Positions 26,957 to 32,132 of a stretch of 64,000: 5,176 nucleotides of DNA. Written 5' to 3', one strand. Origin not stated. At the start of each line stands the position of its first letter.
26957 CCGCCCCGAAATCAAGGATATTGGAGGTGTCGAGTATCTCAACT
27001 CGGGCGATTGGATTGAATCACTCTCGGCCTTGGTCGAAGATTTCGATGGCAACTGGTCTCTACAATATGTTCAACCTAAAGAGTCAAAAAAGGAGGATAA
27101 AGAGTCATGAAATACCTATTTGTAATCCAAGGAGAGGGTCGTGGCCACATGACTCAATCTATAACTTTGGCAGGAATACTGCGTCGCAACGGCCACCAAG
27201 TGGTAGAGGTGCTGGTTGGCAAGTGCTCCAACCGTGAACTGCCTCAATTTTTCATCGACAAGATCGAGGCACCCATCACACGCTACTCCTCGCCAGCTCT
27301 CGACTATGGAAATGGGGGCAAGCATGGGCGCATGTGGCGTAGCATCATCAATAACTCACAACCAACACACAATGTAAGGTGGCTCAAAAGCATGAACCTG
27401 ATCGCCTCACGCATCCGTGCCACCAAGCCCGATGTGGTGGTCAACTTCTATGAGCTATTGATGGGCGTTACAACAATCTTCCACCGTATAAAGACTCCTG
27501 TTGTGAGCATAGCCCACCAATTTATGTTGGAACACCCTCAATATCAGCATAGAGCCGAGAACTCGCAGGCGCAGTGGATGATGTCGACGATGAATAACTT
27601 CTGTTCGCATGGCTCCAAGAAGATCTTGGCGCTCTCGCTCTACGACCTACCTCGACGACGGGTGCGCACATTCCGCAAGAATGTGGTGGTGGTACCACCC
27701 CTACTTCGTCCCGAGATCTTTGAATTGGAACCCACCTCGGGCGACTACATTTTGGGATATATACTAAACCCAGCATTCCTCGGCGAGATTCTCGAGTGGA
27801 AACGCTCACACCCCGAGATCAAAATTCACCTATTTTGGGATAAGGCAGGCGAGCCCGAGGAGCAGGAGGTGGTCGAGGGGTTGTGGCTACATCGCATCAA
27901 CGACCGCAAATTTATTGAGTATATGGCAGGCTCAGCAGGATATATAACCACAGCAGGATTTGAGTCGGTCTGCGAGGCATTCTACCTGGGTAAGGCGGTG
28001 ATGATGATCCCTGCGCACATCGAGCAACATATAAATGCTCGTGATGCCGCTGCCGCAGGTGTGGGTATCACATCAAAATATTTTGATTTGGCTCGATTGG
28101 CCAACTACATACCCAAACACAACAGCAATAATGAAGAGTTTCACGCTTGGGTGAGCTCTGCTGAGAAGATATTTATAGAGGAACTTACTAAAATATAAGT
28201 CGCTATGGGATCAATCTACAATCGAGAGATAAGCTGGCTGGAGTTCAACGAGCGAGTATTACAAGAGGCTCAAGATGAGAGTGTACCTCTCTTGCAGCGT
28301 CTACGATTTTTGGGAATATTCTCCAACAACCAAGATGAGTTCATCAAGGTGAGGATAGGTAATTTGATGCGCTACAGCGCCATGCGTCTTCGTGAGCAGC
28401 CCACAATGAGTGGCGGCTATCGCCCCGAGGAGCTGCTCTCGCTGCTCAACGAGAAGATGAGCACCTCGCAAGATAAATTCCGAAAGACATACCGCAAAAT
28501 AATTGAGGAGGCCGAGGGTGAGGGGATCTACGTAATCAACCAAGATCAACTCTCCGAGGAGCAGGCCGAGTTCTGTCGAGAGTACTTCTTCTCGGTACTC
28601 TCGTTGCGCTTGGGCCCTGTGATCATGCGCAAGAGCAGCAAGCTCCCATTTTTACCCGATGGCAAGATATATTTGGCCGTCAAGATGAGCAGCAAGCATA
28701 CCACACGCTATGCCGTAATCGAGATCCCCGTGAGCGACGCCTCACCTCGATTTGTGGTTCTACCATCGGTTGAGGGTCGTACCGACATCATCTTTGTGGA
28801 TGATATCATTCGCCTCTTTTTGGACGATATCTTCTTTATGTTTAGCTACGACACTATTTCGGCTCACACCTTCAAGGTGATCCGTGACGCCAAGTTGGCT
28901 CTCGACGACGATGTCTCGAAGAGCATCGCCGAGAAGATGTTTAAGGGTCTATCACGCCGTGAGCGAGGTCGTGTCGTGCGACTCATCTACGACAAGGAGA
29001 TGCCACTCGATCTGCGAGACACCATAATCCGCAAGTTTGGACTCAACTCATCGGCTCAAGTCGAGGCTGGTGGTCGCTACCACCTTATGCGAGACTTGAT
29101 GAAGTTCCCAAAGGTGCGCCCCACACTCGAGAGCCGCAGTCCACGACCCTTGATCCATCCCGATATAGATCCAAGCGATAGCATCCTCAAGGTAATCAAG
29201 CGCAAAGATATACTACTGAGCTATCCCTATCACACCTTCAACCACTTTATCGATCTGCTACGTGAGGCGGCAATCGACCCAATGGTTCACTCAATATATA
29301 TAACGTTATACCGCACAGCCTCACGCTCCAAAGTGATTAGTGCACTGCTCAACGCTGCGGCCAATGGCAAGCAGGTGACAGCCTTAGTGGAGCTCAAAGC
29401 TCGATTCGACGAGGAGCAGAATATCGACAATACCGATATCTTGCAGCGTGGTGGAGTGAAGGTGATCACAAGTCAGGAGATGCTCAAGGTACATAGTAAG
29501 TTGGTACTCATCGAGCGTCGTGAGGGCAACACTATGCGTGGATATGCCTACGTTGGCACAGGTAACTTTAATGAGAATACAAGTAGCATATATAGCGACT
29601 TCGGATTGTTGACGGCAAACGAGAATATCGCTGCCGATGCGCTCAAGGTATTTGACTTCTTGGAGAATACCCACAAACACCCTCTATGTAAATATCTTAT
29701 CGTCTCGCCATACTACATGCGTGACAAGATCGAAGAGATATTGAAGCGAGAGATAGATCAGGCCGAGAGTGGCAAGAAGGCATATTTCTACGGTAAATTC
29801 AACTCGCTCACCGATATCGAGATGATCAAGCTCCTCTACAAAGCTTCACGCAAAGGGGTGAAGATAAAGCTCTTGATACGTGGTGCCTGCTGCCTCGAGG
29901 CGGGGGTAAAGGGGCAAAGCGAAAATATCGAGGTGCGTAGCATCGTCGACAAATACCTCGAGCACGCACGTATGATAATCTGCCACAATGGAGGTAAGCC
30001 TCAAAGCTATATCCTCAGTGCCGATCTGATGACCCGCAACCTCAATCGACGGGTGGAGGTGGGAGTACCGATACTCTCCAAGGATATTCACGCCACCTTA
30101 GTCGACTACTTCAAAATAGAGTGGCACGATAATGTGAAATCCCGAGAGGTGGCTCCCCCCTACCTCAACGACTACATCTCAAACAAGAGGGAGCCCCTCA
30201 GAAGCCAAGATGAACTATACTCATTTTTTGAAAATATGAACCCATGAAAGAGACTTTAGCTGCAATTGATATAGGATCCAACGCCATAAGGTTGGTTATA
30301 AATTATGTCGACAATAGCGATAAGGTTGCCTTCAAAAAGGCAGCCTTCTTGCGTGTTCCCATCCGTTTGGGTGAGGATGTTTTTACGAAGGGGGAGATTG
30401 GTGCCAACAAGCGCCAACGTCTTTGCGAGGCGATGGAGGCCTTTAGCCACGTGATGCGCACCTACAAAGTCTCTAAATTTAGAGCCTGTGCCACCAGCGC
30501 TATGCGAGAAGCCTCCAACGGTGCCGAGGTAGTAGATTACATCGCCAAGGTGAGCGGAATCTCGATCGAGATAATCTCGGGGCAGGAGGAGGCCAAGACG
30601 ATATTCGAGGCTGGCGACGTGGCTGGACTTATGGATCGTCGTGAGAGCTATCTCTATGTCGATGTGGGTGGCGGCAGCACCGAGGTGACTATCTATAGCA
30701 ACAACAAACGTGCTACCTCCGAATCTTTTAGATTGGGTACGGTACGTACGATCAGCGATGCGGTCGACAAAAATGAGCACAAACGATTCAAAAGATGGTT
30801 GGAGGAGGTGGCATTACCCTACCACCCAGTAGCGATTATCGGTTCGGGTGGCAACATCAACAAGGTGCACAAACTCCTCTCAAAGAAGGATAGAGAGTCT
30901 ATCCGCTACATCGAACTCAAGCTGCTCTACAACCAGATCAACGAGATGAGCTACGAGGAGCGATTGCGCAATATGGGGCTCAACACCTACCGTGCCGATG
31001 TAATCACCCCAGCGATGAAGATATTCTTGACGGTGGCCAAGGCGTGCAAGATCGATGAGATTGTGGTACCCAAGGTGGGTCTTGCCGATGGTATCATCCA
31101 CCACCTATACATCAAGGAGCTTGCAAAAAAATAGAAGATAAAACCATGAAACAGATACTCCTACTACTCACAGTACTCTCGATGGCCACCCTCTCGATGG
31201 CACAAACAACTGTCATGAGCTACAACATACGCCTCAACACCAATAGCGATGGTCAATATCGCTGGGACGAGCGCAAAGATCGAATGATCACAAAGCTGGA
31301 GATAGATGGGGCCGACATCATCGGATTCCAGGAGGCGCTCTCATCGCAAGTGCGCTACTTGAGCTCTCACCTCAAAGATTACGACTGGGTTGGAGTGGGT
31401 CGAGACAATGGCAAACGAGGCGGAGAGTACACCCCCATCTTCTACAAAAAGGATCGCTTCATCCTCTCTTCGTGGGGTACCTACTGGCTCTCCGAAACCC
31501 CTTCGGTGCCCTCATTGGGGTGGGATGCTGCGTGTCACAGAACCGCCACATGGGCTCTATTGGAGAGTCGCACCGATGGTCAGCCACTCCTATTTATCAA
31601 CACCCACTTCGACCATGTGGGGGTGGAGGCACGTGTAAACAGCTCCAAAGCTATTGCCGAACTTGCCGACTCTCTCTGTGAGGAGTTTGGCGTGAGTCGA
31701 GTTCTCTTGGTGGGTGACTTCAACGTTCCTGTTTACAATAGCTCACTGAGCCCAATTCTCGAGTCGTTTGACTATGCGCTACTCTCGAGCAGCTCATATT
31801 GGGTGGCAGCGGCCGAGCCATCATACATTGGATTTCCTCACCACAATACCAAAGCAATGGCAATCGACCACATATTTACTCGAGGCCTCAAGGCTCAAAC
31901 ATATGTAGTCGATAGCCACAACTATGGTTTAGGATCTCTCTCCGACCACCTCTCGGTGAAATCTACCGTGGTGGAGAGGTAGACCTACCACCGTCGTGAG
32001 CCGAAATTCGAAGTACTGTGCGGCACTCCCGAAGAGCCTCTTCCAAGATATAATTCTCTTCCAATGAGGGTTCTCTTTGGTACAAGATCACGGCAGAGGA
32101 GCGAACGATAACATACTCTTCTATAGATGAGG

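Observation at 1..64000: CCGG appears completely absent from the window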

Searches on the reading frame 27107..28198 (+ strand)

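Call 31: search_protein_families(library=pfam, proteins=[window:27107-28198:+], max_evalue=0.00001)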
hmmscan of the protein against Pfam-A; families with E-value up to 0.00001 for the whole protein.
window:27107-28198:+ (363 aa): 1 family
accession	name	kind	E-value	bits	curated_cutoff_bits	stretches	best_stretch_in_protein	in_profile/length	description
PF13528.12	Glyco_trans_1_3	-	2e-24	86.8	25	1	1-335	1-318/322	Glycosyl transferase family 1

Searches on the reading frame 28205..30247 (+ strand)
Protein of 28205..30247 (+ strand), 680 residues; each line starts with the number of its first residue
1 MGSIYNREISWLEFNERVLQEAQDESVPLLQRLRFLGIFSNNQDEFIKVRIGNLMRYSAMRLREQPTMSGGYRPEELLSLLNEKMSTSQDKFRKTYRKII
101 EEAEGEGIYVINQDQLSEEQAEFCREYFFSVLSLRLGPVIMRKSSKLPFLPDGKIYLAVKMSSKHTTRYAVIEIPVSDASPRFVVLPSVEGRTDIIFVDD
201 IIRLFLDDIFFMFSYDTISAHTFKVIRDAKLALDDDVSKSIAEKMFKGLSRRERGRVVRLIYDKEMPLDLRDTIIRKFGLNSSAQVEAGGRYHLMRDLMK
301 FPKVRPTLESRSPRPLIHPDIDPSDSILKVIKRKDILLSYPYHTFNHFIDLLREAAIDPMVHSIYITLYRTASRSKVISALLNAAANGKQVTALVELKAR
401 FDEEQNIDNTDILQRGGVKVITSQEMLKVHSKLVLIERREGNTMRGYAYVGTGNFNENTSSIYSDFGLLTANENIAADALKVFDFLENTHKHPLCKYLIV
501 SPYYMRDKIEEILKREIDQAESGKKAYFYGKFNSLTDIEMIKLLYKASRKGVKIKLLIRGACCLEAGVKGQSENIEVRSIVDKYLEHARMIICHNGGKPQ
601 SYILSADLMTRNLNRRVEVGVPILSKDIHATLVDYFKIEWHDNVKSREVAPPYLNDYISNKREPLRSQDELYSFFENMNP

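Call 6: search_protein_families(library=pfam, proteins=[window:28205-30247:+])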
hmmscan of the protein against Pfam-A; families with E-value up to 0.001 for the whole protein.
window:28205-30247:+ (680 aa): 5 families
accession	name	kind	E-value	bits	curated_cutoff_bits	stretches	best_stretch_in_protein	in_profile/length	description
PF17941.7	PP_kinase_C_1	-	4.6e-64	215.4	25.7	1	327-491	2-166/167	Polyphosphate kinase C-terminal domain 1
PF13090.12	PP_kinase_C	-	2.2e-59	200.2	25.8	1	498-668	1-172/172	Polyphosphate kinase C-terminal domain 2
PF02503.22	PP_kinase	-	8.7e-44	149.8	31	1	119-301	1-183/183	Polyphosphate kinase middle domain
PF13089.11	PP_kinase_N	-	3e-29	101.9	23.8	1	5-110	2-106/107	Polyphosphate kinase N-terminal domain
PF13091.12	PLDc_2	-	3.1e-16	59.9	27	2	362-484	10-129/132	PLD-like domain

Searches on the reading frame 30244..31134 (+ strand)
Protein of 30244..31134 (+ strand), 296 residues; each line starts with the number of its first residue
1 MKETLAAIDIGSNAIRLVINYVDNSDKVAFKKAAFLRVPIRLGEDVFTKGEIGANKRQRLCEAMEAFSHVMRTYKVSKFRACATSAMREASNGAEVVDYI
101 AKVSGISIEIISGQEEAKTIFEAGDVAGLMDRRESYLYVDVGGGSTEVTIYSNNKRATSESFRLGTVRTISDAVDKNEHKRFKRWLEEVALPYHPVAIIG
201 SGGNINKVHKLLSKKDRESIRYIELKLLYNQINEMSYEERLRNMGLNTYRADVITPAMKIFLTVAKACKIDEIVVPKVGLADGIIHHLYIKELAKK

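Call 32: search_protein_families(library=pfam, proteins=[window:30244-31134:+], max_evalue=0.00001)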
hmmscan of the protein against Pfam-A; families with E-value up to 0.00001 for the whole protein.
window:30244-31134:+ (296 aa): 1 family
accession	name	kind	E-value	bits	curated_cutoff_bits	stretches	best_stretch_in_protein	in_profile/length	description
PF02541.22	Ppx-GppA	-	4.8e-40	138.2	27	1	27-287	7-280/285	Ppx/GppA phosphatase family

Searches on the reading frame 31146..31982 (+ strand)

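Call 32: search_protein_families(library=pfam, proteins=[window:31146-31982:+], max_evalue=0.00001)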
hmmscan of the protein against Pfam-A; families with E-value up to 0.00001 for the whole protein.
window:31146-31982:+ (278 aa): 1 family
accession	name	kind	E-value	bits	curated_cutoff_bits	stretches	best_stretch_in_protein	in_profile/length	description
PF03372.29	Exo_endo_phos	-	1.5e-08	35.2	24.5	1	24-268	1-225/225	Endonuclease/Exonuclease/phosphatase family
